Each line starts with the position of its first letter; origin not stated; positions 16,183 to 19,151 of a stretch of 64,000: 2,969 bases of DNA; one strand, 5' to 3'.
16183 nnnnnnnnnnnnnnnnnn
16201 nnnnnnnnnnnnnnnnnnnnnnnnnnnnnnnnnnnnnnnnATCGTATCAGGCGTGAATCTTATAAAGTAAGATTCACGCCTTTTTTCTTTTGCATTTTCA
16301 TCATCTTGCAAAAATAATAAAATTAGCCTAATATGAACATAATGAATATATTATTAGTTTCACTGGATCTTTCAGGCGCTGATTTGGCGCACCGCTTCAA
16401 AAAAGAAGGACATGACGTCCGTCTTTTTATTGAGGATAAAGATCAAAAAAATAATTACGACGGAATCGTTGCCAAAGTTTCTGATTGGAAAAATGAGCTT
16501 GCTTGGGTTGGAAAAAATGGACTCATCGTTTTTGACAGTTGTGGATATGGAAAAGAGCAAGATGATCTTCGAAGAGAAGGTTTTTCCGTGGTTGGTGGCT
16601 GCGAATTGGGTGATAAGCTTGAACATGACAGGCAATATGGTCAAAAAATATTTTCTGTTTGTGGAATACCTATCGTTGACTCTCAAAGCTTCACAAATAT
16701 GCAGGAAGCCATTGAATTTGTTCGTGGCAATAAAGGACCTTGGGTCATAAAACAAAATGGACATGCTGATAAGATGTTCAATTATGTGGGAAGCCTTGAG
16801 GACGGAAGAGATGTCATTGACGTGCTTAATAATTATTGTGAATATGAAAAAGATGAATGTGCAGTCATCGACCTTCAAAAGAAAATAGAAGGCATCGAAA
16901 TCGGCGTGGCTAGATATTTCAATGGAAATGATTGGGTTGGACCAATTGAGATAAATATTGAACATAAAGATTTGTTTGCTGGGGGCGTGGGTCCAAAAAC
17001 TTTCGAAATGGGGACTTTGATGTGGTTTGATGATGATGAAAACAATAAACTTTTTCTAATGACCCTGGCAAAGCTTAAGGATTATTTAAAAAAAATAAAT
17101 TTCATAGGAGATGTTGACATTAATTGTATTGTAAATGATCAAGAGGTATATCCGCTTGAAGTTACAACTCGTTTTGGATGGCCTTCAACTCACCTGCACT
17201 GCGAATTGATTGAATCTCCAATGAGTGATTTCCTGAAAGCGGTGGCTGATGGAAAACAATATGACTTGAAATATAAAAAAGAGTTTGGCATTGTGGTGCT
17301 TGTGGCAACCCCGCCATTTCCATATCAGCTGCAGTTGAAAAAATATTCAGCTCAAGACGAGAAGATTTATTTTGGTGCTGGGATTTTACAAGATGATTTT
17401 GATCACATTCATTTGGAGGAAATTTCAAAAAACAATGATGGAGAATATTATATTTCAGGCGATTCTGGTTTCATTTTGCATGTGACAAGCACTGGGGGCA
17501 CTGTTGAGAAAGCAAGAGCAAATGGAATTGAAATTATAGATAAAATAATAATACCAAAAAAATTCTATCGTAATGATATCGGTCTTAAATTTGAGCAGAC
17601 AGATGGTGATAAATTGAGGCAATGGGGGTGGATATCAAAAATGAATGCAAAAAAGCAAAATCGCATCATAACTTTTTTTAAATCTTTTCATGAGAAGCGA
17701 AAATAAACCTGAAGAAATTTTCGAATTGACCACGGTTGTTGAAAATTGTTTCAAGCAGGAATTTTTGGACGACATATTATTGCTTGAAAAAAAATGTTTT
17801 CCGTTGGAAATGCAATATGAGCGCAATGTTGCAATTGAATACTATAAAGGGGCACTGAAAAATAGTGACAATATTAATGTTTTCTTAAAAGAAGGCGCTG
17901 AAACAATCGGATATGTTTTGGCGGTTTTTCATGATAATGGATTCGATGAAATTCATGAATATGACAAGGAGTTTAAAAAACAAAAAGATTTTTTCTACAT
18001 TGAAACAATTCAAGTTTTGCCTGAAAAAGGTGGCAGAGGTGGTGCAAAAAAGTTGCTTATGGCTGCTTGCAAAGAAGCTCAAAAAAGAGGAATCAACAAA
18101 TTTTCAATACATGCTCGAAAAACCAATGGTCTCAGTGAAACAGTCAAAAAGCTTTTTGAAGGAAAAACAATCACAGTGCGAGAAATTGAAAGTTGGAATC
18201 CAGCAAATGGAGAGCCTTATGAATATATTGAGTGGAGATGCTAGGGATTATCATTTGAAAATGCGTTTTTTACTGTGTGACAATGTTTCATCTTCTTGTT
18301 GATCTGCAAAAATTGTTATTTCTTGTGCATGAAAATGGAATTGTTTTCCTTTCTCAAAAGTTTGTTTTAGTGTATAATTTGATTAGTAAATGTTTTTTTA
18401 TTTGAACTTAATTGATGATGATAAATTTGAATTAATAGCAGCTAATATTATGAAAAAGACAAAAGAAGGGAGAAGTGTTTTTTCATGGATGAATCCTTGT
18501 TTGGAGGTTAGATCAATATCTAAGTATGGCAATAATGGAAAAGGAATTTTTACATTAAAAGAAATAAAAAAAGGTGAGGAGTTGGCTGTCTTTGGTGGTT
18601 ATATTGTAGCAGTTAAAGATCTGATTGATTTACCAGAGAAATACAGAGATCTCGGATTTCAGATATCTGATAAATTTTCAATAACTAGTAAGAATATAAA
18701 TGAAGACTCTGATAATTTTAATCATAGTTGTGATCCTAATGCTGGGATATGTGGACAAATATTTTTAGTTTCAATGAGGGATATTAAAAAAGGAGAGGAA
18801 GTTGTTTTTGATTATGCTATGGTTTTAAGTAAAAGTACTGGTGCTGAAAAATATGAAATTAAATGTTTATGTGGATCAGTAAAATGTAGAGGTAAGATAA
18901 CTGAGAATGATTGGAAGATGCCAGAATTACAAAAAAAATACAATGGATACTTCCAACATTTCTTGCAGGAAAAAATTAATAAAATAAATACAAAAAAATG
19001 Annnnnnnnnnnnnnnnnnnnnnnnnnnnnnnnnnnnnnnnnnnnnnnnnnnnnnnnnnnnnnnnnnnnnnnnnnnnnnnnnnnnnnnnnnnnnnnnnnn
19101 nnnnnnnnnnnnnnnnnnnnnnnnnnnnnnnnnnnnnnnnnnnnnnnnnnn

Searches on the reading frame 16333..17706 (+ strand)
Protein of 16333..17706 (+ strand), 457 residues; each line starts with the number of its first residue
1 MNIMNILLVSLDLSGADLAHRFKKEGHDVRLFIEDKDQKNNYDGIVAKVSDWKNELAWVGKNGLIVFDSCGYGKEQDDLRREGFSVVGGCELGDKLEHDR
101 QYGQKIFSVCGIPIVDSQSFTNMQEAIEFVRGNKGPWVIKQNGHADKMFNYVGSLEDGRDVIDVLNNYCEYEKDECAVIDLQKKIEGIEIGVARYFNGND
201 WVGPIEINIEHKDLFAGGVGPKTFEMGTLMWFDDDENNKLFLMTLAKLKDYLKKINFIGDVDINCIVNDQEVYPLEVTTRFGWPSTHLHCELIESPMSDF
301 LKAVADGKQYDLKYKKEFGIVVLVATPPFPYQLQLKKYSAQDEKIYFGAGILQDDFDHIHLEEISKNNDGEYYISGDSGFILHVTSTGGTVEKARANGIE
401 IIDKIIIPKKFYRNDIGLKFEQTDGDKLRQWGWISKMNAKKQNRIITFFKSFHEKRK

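Call 46: search_protein_families(library=pfam, proteins=[window:16333-17706:+], max_evalue=0.001)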
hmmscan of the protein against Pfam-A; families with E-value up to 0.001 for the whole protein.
window:16333-17706:+ (457 aa): 2 families
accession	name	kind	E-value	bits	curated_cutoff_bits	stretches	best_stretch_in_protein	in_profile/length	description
PF01071.24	GARS_A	-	1.4e-07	31.9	27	1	99-284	2-192/194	Phosphoribosylglycinamide synthetase, ATP-grasp (A) domain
PF02843.22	GARS_C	-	2.9e-06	27.9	34.8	1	366-418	41-91/92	Phosphoribosylglycinamide synthetase, C domain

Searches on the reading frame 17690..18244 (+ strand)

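Call 46: search_protein_families(library=pfam, proteins=[window:17690-18244:+], max_evalue=0.001)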
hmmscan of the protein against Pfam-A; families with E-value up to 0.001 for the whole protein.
window:17690-18244:+ (184 aa): 1 family
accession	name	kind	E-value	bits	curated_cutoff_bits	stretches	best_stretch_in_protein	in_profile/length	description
PF00583.31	Acetyltransf_1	-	2.3e-07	31.5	20.7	1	32-146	7-104/116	Acetyltransferase (GNAT) family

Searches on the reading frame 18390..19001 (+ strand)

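Call 46: search_protein_families(library=pfam, proteins=[window:18390-19001:+], max_evalue=0.001)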
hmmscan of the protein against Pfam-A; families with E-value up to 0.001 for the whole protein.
window:18390-19001:+ (203 aa): 1 family
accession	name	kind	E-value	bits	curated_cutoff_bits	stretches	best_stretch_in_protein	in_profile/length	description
PF00856.33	SET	-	5.7e-14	52.9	22.4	1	50-142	1-104/105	SET domain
